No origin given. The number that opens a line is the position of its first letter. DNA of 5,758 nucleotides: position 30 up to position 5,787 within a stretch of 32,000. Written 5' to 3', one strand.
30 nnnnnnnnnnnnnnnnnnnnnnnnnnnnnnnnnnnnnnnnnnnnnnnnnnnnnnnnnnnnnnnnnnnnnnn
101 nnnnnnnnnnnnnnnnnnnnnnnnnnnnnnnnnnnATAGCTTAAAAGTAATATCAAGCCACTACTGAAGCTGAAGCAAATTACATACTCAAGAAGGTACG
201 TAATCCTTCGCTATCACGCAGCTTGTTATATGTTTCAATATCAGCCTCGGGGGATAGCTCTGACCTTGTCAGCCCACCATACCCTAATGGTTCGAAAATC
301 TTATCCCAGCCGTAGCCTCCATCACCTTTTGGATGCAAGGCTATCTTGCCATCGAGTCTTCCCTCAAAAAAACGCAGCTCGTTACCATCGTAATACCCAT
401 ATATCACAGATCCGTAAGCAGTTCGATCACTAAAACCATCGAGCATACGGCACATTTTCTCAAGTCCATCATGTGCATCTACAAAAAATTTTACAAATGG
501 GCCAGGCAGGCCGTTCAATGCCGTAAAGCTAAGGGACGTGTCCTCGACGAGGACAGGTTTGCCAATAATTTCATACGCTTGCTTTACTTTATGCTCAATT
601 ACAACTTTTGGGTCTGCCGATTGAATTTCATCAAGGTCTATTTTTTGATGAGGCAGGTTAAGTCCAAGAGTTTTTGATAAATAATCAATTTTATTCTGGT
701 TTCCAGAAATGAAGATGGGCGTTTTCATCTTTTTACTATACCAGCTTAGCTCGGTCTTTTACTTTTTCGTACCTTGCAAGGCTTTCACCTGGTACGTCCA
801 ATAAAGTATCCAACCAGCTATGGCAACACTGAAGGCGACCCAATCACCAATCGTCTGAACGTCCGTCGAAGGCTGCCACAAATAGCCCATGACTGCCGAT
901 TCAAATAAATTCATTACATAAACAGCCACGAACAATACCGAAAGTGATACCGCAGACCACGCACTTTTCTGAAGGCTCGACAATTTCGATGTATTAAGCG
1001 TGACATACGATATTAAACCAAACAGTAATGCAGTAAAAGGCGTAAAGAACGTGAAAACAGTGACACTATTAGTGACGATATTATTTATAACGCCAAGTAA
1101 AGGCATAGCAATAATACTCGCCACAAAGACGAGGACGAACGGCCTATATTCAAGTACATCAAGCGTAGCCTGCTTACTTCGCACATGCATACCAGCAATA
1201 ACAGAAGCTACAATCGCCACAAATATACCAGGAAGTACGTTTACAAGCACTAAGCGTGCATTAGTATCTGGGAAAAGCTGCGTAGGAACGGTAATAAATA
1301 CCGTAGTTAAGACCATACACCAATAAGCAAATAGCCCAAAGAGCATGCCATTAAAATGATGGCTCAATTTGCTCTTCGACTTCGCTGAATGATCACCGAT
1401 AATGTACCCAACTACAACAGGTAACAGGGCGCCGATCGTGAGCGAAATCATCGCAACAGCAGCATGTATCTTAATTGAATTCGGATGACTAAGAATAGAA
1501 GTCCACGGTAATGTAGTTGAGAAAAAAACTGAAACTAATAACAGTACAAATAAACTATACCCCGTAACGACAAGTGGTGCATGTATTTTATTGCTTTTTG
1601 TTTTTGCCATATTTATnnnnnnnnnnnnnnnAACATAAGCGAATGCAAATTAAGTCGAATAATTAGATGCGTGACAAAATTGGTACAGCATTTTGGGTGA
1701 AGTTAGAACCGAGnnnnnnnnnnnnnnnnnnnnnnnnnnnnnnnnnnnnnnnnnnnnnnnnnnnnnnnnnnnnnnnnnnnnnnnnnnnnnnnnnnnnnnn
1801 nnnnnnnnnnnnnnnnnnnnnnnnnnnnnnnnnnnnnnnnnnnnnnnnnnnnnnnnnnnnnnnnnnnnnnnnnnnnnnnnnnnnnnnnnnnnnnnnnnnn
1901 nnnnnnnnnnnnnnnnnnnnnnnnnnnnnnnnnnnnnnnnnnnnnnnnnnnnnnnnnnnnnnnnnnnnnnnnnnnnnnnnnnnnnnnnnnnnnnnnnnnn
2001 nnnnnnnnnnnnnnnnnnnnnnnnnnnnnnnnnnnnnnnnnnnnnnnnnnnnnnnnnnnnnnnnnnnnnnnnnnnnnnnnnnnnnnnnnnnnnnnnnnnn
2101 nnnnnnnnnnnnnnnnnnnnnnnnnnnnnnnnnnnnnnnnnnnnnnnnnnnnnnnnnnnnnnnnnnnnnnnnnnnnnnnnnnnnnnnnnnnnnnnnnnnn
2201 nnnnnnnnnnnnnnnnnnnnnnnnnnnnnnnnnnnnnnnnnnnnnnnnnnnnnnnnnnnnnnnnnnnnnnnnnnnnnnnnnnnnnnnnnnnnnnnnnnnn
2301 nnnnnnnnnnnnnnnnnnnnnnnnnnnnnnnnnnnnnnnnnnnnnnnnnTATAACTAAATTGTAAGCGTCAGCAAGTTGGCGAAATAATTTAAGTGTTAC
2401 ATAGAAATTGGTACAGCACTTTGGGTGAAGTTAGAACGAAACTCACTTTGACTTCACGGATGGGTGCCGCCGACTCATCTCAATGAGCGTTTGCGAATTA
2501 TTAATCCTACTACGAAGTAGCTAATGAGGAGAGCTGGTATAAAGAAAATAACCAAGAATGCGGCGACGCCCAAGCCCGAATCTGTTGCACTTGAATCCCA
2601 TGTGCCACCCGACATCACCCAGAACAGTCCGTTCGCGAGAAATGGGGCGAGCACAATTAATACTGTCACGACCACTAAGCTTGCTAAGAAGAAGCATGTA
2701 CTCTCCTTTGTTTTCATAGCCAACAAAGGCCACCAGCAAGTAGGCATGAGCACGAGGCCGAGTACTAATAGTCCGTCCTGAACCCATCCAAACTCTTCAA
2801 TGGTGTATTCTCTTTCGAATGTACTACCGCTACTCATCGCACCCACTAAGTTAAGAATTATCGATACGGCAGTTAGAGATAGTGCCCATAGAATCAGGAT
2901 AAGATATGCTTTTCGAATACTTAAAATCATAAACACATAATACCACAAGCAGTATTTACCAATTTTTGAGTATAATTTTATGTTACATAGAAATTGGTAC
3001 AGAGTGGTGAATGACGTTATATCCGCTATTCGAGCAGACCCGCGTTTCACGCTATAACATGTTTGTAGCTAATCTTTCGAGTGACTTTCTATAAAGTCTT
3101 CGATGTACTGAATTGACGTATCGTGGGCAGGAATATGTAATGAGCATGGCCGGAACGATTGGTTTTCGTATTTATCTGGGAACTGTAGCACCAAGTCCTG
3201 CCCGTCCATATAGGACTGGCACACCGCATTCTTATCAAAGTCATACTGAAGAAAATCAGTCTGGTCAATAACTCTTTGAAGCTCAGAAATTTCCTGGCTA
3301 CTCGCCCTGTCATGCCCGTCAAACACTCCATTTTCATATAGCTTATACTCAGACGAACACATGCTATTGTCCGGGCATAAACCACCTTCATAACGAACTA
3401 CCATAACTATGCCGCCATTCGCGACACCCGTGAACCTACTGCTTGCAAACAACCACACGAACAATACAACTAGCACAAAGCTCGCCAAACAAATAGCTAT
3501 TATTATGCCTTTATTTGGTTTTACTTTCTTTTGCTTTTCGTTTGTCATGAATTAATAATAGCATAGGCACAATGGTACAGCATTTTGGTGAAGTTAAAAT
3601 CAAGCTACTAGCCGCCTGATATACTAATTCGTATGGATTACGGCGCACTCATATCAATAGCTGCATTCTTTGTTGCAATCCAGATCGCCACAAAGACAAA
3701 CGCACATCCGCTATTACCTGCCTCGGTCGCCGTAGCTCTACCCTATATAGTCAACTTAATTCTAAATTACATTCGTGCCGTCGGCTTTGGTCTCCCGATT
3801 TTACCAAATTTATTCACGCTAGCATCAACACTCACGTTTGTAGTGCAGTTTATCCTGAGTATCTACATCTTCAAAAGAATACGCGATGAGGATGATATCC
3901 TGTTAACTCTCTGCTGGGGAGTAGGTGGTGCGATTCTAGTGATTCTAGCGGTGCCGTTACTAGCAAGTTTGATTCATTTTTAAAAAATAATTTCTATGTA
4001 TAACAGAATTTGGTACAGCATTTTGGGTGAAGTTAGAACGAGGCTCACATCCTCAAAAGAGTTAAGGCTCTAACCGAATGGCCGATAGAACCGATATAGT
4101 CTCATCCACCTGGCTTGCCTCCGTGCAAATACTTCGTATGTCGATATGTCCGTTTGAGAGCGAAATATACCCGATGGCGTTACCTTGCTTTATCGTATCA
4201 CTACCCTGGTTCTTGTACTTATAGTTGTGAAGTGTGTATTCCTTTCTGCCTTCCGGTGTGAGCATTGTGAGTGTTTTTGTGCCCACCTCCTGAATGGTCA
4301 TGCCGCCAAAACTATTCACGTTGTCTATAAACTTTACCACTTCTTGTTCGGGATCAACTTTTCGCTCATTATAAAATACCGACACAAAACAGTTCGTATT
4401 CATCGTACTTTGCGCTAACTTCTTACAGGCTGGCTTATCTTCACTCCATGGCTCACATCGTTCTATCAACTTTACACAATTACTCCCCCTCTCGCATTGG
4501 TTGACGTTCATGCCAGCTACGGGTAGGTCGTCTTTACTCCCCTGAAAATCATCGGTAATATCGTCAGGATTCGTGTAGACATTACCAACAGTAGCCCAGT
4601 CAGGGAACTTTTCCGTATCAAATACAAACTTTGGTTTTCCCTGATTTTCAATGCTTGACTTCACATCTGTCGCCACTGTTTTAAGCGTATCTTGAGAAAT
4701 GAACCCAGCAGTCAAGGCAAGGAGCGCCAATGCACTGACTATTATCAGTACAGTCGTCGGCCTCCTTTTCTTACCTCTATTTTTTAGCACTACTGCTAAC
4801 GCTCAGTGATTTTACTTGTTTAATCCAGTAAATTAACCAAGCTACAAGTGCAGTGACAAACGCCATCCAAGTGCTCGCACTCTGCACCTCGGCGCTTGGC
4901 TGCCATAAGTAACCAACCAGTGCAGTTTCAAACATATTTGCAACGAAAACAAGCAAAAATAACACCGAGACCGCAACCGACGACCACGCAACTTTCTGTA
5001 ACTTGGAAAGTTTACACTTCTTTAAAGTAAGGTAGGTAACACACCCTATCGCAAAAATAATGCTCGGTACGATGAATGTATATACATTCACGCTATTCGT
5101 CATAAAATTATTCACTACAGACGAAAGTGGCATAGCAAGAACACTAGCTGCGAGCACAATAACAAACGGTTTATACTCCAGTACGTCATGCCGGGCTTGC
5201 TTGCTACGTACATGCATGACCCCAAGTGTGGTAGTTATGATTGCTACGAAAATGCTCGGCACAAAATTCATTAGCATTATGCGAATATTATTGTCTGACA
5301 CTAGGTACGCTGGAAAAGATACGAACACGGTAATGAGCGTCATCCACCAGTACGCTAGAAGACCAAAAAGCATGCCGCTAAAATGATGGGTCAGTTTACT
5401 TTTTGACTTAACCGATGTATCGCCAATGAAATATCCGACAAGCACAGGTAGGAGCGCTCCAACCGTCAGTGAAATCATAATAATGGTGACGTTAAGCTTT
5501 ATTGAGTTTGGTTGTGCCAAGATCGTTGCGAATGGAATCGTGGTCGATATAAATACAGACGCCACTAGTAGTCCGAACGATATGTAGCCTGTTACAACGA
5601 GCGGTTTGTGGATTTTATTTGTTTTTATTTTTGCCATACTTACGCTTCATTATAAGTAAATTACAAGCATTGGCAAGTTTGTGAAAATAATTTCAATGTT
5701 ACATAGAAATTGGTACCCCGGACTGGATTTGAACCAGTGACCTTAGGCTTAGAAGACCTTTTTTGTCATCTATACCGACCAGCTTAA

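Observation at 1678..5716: One ~30-nt repeat, always in the same orientation, separates every gene cassette in a 5-kb membrane/secreted-protein block, and its last copy is fused to the island att site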

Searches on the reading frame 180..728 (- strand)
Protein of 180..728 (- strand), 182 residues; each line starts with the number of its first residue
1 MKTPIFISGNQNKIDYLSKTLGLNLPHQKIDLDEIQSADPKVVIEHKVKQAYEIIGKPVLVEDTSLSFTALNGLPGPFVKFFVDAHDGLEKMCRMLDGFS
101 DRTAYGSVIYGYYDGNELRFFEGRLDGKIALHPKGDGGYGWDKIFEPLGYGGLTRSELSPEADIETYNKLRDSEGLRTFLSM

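Call 17: search_protein_families(library=pfam, proteins=[window:180-728:-], max_evalue=0.1)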
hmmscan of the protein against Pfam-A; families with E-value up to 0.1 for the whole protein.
window:180-728:- (182 aa): 1 family
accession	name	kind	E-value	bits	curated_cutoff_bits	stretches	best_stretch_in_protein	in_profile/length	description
PF01725.21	Ham1p_like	-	9e-31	107.6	22.5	1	5-162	2-169/186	Ham1 family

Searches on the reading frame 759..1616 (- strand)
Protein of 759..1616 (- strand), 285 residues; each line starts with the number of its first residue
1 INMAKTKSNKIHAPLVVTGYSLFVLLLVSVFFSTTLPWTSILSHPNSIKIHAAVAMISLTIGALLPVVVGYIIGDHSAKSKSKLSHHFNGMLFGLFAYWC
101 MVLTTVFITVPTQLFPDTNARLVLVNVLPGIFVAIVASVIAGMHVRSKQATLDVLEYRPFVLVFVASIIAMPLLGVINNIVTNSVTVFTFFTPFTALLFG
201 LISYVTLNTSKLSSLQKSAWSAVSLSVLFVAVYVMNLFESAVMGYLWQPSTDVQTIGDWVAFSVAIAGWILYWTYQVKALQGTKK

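Call 17: search_protein_families(library=pfam, proteins=[window:759-1616:-], max_evalue=0.1)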
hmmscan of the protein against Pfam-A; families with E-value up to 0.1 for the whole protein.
window:759-1616:- (285 aa): 2 families
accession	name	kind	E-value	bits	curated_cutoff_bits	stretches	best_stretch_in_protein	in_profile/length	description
PF01757.29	Acyl_transf_3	-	0.0037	16.8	31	1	24-139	153-261/326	Acyltransferase domain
PF04341.17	DUF485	-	0.046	14.1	28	1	217-279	12-75/88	Protein of unknown function, DUF485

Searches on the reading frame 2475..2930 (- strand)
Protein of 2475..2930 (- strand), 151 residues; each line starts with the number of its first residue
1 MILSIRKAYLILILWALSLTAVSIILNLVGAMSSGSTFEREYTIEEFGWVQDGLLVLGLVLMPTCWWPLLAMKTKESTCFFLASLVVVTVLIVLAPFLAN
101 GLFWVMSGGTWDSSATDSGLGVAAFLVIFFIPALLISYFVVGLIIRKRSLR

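Call 17: search_protein_families(library=pfam, proteins=[window:2475-2930:-], max_evalue=0.1)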
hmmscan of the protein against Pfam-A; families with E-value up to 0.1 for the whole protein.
window:2475-2930:- (151 aa): 1 family
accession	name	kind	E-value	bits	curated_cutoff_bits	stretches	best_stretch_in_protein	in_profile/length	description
PF02322.20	Cyt_bd_oxida_II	-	0.036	13.9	35.6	1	9-140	191-297/302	Cytochrome bd terminal oxidase subunit II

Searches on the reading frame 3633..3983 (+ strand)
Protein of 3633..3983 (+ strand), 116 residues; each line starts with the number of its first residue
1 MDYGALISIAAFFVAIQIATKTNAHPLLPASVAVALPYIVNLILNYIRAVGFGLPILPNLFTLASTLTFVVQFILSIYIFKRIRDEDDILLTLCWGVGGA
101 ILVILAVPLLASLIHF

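Call 17: search_protein_families(library=pfam, proteins=[window:3633-3983:+], max_evalue=0.1)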
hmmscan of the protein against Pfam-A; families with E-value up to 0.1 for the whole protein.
window:3633-3983:+ (116 aa): 1 family
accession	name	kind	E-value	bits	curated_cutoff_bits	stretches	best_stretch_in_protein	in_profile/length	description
PF20556.3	DUF6768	-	0.031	14.4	27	1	66-106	48-88/123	Family of unknown function (DUF6768)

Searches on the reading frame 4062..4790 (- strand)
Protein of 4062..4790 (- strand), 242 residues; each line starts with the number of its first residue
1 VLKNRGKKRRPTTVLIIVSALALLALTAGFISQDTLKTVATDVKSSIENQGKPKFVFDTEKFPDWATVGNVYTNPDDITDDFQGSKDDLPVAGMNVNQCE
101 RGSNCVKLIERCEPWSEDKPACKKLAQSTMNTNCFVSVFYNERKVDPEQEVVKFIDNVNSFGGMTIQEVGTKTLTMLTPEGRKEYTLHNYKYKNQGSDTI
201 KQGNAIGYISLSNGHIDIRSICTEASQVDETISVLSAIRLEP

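Call 17: search_protein_families(library=pfam, proteins=[window:4062-4790:-], max_evalue=0.1)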
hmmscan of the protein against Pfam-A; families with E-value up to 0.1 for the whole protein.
window:4062-4790:- (242 aa): 1 family
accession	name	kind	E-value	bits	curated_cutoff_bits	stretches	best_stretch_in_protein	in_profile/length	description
PF06365.17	CD34_antigen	-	0.047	14.1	26.3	0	100-175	19-92/204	CD34/Podocalyxin family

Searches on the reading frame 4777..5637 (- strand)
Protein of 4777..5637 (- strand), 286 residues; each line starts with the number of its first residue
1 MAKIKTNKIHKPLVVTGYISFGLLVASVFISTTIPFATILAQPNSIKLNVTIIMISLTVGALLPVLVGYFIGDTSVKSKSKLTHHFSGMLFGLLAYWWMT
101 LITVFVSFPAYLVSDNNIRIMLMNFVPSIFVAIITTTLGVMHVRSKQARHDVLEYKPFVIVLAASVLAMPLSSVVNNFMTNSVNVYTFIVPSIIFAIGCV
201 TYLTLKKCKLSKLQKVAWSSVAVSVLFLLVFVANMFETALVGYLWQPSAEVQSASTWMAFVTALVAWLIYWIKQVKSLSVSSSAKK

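Call 17: search_protein_families(library=pfam, proteins=[window:4777-5637:-], max_evalue=0.1)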
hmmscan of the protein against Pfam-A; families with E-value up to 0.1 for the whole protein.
window:4777-5637:- (286 aa): 1 family
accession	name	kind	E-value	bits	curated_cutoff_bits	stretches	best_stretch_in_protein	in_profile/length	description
PF07851.19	TMEM120A-B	-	0.02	14.6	29.8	1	174-241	248-316/324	TMEM120A/B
